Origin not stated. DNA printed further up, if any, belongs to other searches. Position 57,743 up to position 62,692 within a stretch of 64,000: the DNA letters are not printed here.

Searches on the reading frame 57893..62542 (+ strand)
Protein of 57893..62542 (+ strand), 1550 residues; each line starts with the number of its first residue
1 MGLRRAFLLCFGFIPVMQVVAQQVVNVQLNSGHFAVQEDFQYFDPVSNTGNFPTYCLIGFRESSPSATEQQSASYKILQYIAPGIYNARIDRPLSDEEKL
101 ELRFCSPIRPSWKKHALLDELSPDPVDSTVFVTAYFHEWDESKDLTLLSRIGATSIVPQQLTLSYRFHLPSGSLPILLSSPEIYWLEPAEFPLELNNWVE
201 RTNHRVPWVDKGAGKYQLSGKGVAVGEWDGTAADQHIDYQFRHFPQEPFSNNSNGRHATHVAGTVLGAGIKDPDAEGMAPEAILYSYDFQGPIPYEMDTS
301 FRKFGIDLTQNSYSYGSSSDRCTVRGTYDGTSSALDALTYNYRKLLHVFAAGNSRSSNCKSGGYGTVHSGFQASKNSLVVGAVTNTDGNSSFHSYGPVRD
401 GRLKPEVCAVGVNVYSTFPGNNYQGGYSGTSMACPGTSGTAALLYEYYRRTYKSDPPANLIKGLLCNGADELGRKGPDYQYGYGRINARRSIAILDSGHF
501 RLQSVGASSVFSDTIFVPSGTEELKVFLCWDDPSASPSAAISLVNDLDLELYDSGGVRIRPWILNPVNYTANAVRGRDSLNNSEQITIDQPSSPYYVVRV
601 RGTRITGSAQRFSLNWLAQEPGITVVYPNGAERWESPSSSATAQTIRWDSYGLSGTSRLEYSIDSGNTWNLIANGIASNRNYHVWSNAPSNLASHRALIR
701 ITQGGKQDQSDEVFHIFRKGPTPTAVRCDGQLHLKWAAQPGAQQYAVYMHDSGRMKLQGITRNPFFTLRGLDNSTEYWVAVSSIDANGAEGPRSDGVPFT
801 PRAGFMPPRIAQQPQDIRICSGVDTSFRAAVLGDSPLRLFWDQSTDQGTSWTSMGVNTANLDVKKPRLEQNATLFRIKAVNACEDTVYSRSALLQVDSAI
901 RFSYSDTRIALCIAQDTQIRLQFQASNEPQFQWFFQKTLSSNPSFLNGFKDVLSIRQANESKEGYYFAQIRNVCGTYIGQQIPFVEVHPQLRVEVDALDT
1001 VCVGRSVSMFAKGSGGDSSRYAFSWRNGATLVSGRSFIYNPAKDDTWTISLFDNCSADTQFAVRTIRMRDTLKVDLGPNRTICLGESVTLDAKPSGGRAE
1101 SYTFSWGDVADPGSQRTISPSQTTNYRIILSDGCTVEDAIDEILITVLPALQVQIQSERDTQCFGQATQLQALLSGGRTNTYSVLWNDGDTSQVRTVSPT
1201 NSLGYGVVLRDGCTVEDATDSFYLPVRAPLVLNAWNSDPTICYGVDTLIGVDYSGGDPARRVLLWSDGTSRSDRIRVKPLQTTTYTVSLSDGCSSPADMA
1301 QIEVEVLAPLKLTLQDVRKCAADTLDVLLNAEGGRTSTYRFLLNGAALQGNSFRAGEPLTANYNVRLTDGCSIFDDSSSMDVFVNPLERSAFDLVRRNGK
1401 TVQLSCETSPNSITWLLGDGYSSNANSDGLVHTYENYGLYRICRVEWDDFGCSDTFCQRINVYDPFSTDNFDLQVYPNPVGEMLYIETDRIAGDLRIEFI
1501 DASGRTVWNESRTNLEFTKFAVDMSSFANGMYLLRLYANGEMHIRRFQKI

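Call 8: search_protein_families(library=pfam, proteins=[window:57893-62542:+], max_evalue=0.01)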
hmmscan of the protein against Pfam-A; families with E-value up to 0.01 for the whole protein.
window:57893-62542:+ (1550 aa): 9 families
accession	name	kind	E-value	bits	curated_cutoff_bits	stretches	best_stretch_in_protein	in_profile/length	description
PF00082.27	Peptidase_S8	-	1.3e-31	110.4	21.8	1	246-484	45-288/288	Subtilase family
PF18962.6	Por_Secre_tail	-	6.5e-11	42.8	27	1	1475-1543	1-69/75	Secretion system C-terminal sorting domain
PF13927.12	Ig_3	-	1.5e-08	35.4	30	0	918-972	20-78/78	Immunoglobulin domain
PF18911.6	PKD_4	-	5e-07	30.1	27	1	1408-1459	32-80/85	PKD domain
PF07679.22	I-set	-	1.8e-05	25.2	23.7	0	915-976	16-81/90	Immunoglobulin I-set domain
PF00801.26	PKD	-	0.0001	22.6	23.5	0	1398-1442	13-61/80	PKD domain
PF04151.21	PPC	-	0.0014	19.9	25.9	0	517-602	9-70/70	Bacterial pre-peptidase C-terminal domain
PF21471.3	Reelin_subrepeat-B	-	0.0051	17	27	0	657-713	60-118/127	Reelin subrepeat B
PF11589.14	DUF3244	-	0.0077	16.6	25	0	1481-1542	28-89/96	Domain of unknown function (DUF3244)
